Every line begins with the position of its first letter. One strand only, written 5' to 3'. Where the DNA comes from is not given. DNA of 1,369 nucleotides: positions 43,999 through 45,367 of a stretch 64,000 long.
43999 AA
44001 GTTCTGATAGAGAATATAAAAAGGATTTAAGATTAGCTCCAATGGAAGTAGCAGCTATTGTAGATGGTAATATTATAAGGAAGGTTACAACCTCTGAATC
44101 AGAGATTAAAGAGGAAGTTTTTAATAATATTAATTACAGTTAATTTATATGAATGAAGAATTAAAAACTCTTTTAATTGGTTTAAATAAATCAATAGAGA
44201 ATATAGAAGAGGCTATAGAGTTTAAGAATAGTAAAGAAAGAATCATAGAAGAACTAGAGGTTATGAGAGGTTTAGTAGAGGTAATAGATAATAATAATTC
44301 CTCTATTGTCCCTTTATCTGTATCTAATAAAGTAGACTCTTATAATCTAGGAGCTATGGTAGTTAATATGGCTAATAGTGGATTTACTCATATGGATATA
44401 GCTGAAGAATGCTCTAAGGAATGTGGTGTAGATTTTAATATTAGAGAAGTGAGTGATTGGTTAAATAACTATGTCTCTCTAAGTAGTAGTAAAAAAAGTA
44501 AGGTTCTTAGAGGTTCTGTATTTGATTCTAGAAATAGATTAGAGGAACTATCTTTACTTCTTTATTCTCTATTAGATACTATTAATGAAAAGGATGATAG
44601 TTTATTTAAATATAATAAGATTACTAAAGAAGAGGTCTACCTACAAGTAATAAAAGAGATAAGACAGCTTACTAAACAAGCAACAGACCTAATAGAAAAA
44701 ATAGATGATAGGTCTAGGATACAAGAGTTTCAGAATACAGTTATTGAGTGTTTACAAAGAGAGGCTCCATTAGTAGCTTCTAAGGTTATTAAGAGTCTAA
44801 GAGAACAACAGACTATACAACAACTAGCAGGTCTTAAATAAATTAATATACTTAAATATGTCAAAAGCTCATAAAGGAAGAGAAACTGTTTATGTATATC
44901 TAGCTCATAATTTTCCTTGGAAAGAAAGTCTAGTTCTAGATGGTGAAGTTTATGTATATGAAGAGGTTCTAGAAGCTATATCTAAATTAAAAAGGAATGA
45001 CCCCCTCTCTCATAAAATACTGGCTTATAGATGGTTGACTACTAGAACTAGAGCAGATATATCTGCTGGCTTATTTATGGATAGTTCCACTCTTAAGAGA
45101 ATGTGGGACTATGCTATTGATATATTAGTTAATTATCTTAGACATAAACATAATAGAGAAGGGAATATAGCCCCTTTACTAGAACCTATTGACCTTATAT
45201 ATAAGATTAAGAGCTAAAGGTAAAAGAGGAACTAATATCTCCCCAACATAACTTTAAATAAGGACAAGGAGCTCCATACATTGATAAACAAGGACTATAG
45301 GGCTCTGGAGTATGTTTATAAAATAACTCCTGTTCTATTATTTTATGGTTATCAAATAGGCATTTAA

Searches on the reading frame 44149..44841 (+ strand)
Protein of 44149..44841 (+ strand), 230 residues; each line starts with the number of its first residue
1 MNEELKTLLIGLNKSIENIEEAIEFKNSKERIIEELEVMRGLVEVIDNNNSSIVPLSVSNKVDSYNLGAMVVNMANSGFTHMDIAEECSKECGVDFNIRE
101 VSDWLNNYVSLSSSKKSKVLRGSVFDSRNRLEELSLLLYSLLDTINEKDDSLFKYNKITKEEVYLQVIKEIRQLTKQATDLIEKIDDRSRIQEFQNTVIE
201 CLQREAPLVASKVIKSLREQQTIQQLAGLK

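Call 8: search_protein_families(library=phrogs, proteins=[window:44149-44841:+], max_evalue=0.001)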
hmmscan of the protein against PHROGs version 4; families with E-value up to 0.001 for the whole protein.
window:44149-44841:+ (230 aa): 1 family
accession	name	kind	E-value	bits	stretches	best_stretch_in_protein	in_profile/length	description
phrog_32230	-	unknown function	1.4e-20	74.5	1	23-223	32-228/236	-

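Call 19: search_protein_families(library=pfam, proteins=[window:44149-44841:+], max_evalue=0.01)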
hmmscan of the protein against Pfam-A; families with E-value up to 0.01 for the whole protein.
window:44149-44841:+ (230 aa): 0 families

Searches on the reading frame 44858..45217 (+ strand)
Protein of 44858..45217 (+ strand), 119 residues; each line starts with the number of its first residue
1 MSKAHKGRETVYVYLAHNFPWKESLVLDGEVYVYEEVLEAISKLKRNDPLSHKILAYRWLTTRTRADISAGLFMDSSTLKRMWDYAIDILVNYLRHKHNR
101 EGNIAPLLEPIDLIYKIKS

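Call 8: search_protein_families(library=phrogs, proteins=[window:44858-45217:+], max_evalue=0.001)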
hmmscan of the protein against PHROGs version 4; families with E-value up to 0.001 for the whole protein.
window:44858-45217:+ (119 aa): 1 family
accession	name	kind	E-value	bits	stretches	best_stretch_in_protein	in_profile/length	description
phrog_29168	-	unknown function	5e-11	43.7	1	29-116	31-113/148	-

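Call 19: search_protein_families(library=pfam, proteins=[window:44858-45217:+], max_evalue=0.01)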
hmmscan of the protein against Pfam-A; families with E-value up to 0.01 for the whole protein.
window:44858-45217:+ (119 aa): 0 families
